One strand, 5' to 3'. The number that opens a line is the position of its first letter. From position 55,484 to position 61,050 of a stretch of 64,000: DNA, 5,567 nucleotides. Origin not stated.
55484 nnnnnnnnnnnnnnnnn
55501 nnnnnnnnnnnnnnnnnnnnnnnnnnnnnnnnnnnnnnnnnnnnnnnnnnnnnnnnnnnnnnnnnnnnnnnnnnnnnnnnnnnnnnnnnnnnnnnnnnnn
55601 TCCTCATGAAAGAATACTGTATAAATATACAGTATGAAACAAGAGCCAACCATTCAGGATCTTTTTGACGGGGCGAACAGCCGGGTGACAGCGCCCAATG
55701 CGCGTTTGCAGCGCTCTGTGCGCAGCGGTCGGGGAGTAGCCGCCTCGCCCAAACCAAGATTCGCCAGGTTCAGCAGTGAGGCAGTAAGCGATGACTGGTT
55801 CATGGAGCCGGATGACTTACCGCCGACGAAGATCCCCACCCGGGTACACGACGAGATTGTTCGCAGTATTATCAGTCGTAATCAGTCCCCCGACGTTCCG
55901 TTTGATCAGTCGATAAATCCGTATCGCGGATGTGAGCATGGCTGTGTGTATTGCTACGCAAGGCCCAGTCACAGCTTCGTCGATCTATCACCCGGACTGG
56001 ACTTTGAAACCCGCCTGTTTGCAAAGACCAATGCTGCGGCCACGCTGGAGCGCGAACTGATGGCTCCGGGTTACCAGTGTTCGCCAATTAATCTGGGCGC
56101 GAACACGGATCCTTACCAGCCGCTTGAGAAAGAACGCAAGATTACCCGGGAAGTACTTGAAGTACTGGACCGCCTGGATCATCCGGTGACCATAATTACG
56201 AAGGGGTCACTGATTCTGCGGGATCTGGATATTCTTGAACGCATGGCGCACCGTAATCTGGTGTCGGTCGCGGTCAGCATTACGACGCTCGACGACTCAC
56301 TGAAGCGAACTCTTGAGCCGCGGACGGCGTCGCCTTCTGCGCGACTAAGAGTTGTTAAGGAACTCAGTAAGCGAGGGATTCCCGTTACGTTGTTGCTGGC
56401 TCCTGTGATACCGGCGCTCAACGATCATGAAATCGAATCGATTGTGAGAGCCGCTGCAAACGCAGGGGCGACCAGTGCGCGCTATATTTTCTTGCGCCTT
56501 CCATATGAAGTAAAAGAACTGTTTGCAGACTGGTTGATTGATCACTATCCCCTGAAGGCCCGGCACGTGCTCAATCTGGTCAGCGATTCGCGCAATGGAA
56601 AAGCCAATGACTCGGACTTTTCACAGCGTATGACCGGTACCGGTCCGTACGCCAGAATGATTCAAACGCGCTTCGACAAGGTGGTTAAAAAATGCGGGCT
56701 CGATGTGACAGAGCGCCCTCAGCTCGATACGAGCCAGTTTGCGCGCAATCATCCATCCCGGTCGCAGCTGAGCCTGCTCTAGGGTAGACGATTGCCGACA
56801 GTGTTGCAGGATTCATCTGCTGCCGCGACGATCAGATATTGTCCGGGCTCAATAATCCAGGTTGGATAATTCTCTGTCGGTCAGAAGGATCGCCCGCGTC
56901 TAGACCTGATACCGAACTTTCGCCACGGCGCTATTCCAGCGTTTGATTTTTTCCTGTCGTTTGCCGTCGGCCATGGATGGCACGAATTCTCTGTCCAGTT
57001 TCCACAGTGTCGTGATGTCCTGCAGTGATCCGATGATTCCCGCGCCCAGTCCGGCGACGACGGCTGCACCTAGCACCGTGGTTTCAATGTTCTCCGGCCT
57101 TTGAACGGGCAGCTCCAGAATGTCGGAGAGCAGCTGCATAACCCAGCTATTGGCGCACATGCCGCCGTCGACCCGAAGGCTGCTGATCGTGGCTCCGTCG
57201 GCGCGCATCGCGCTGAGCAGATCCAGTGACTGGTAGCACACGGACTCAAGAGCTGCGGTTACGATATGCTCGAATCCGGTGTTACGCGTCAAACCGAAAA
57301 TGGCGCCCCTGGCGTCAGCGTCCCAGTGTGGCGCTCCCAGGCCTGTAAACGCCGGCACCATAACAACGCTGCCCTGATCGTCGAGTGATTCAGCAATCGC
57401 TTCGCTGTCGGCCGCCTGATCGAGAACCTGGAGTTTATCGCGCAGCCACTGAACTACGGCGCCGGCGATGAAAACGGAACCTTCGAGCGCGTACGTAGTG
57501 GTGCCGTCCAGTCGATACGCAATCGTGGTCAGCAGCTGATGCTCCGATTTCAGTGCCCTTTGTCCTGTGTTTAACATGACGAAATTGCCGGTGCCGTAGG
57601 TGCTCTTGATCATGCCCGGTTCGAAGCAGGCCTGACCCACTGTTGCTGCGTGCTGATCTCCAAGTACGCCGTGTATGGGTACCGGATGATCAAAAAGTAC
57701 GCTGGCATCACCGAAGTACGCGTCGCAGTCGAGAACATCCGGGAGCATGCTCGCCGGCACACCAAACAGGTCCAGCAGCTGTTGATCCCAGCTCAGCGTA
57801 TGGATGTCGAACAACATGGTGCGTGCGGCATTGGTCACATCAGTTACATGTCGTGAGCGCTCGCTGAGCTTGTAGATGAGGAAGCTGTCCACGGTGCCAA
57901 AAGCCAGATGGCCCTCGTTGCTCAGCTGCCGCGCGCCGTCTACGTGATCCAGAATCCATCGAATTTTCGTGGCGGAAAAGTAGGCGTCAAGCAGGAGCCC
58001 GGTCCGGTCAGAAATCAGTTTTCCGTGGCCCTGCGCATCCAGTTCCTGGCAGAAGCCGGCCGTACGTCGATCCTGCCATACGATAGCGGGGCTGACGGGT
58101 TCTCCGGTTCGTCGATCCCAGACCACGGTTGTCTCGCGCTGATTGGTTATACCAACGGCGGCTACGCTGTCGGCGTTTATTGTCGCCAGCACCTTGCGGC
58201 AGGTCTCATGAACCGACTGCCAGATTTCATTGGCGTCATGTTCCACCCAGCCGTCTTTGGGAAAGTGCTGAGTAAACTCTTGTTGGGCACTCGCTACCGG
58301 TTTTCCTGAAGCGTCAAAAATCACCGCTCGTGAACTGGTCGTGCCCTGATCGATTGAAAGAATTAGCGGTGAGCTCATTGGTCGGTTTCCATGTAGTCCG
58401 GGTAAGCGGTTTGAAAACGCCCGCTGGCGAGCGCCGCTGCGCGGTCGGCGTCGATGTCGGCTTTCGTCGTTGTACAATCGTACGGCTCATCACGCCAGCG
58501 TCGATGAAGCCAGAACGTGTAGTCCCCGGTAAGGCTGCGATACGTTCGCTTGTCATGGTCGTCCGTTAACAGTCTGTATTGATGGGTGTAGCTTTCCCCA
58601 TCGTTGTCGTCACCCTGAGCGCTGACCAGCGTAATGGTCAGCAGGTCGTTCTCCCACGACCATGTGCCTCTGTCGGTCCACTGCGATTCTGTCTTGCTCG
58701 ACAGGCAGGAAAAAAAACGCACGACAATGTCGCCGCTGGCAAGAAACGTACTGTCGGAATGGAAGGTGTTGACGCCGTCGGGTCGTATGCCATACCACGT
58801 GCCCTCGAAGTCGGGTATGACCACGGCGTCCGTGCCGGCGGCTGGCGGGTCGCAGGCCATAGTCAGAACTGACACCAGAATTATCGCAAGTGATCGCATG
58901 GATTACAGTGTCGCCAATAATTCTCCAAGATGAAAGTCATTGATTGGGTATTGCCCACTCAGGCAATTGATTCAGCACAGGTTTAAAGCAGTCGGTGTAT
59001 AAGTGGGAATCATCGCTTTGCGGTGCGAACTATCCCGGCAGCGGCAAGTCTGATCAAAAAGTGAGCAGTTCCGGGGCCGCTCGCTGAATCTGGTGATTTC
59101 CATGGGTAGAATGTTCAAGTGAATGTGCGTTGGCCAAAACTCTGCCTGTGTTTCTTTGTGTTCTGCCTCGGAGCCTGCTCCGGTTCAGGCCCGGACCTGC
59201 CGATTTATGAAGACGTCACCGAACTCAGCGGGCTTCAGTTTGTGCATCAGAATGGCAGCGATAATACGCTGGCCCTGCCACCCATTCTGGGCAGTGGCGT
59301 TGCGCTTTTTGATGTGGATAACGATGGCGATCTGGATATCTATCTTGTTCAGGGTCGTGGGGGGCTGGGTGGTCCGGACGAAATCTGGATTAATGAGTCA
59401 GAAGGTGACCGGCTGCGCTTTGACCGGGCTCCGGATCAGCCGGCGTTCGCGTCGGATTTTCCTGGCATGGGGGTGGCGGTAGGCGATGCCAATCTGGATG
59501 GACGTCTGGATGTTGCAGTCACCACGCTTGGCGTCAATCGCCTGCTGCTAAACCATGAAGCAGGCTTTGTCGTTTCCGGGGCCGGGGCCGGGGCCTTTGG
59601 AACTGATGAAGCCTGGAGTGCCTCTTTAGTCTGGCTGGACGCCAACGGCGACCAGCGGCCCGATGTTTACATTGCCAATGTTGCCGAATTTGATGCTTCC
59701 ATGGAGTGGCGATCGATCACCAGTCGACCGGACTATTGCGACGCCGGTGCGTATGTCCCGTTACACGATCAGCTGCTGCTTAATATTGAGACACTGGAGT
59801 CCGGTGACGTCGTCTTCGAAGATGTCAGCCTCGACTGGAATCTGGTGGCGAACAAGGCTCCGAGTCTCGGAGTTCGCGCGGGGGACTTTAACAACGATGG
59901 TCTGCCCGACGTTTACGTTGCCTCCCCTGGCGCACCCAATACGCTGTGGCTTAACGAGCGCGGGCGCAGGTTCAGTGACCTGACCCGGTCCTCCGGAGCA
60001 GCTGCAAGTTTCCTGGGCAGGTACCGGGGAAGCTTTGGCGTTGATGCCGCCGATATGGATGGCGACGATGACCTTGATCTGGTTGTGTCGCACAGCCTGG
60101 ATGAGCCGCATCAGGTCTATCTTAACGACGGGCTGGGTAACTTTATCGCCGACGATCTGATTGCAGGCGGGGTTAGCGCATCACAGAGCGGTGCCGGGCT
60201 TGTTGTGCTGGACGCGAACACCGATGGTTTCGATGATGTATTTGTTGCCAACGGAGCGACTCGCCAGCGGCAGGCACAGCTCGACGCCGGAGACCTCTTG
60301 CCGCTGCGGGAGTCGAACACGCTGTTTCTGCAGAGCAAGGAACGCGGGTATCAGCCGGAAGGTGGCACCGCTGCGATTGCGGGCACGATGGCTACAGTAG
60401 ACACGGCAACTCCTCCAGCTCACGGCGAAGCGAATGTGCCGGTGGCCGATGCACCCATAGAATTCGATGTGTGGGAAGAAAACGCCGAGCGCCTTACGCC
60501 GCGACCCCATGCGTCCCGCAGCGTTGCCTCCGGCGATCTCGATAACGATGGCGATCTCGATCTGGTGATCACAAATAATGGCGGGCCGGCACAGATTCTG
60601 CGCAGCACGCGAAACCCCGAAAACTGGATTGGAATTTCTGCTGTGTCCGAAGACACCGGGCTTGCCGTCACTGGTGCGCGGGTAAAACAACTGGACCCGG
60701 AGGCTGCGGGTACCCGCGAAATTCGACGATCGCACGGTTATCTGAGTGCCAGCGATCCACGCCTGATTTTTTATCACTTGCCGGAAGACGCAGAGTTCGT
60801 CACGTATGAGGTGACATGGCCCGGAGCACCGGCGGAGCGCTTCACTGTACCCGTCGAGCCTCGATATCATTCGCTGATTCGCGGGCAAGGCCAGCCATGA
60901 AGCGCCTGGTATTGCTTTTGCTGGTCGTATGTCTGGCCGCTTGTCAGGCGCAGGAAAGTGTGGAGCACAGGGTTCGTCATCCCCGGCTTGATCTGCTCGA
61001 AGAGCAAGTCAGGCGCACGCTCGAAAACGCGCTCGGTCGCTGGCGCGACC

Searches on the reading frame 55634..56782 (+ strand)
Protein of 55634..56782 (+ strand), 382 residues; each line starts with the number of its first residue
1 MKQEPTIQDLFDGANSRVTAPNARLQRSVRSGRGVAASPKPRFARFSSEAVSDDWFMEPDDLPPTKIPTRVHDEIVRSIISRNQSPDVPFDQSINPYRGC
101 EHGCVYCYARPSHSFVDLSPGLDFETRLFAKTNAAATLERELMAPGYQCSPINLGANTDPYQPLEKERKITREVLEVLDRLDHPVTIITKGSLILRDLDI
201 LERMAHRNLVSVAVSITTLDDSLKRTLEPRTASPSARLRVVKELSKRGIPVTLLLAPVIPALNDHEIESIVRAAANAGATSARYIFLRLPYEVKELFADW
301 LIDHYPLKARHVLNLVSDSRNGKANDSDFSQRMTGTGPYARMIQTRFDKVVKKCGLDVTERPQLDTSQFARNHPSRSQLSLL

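Call 3: search_protein_families(library=pfam, proteins=[window:55634-56782:+], max_evalue=0.01)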
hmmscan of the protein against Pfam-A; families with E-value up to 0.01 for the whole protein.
window:55634-56782:+ (382 aa): 1 family
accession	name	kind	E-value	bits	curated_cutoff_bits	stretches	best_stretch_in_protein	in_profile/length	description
PF04055.27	Radical_SAM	-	1.8e-19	70.9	29.5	1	94-272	1-164/166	Radical SAM superfamily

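Call 6: search_protein_families(library=ncbifam, proteins=[window:55634-56782:+], max_evalue=0.01)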
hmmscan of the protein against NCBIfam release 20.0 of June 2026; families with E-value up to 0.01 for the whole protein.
window:55634-56782:+ (382 aa): 8 families
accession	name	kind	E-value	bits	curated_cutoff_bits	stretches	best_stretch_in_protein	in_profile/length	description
NF033668.1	rSAM_PA0069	hypoth_equivalog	1.6e-145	484.5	360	1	32-382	2-348/348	PA0069 family radical SAM protein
NF038135.1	rSAM_Rv2578c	equivalog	1.9e-70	237.4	430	1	72-314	41-287/317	Rv2578c family radical SAM protein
NF038136.1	rSAM_Rv_intein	exception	7e-61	206.8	700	2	107-306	335-536/574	intein-containing Rv2578c family radical SAM protein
TIGR04470.1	rSAM_mob_pairB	equivalog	4.4e-24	85.3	410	1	78-275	8-190/285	radical SAM mobile pair protein B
NF045646.2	rSAM_Se_TrsS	equivalog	0.00012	20.7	490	1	186-277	165-254/441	radical SAM (seleno)protein TrsS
TIGR04403.1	rSAM_skfB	equivalog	0.00013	20.9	300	1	173-281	168-271/402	sporulation killing factor system radical SAM maturase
TIGR04251.1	SCM_rSAM_ScmF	equivalog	0.00082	18.9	400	1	172-287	71-182/353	SynChlorMet cassette radical SAM/SPASM protein ScmF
TIGR02666.1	moaA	equivalog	0.0028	16.7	284.05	0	184-280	93-186/336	GTP 3',8-cyclase MoaA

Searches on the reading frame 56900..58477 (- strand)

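Call 3: search_protein_families(library=pfam, proteins=[window:56900-58477:-], max_evalue=0.01)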
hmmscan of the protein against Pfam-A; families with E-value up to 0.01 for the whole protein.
window:56900-58477:- (525 aa): 2 families
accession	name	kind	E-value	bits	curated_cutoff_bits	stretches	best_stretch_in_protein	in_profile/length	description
PF00370.27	FGGY_N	-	2.2e-70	237.5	28.8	1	39-281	2-245/245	FGGY family of carbohydrate kinases, N-terminal domain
PF02782.22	FGGY_C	-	2.1e-40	139.1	27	1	292-477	3-196/198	FGGY family of carbohydrate kinases, C-terminal domain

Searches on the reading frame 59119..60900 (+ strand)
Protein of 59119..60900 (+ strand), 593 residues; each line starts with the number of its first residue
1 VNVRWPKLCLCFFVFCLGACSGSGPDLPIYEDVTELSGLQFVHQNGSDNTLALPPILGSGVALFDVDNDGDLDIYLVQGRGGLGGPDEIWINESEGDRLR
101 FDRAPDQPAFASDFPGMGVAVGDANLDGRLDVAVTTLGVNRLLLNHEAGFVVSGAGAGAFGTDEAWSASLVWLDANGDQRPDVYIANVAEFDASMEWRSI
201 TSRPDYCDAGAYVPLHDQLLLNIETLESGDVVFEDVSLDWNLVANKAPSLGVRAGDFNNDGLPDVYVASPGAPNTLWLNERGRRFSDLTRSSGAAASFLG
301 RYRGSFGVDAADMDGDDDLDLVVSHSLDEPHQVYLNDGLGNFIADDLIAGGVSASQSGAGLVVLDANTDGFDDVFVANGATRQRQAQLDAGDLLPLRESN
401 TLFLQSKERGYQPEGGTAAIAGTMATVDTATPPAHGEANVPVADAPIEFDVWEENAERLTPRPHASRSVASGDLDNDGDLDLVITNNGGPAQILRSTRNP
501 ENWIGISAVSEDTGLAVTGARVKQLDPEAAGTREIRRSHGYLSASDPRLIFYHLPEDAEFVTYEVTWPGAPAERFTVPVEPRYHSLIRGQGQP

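Call 3: search_protein_families(library=pfam, proteins=[window:59119-60900:+], max_evalue=0.01)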
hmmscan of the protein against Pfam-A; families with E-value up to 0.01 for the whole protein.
window:59119-60900:+ (593 aa): 3 families
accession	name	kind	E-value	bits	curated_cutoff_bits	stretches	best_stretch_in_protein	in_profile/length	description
PF13517.12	FG-GAP_3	-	7.4e-32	110.2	26.9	4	256-323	1-61/61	FG-GAP-like repeat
PF01839.29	FG-GAP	-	4.1e-18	65.3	22.1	2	467-489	3-25/37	FG-GAP repeat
PF07593.17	UnbV_ASPIC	-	0.0024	18.2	23.4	1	519-574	3-57/68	ASPIC and UnbV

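Call 6: search_protein_families(library=ncbifam, proteins=[window:59119-60900:+], max_evalue=0.01)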
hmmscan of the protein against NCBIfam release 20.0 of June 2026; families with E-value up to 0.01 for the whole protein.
window:59119-60900:+ (593 aa): 1 family
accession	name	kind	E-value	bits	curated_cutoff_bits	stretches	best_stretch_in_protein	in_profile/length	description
NF047539.1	XAC2610_fam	domain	3e-05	24.4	35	0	64-102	4-43/89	XAC2610-related protein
